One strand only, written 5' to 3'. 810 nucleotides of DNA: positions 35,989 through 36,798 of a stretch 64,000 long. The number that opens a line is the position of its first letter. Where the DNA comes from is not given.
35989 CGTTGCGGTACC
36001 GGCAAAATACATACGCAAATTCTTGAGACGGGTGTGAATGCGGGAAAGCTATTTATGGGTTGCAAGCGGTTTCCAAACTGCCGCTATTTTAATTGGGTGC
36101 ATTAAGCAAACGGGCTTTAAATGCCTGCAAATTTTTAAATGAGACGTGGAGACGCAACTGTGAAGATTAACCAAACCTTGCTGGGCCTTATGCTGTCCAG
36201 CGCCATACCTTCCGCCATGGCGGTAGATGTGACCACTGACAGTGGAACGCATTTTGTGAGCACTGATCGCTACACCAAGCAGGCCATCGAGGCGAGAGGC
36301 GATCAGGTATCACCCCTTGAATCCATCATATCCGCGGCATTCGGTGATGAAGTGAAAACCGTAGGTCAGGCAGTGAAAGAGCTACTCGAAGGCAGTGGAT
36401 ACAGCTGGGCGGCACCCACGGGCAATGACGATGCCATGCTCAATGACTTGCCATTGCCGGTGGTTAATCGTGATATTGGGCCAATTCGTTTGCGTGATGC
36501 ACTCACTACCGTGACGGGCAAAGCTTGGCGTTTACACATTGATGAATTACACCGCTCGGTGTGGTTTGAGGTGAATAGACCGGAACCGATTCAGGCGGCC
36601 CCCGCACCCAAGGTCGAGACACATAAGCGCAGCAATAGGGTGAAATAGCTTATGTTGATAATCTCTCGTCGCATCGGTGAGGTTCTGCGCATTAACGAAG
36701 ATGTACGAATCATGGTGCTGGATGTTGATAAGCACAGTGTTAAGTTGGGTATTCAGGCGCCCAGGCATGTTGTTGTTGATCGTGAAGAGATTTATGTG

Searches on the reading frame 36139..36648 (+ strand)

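Call 18: search_protein_families(library=ncbifam, proteins=[window:36139-36648:+], max_evalue=0.001)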
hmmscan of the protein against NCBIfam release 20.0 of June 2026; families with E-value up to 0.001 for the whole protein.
window:36139-36648:+ (169 aa): 1 family
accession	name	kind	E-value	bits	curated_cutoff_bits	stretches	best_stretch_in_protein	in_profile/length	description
TIGR03748.1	conj_PilL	equivalog_domain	2.8e-26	91.7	64.15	1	40-143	1-105/105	PFGI-1 class ICE element type IV pilus protein PilL2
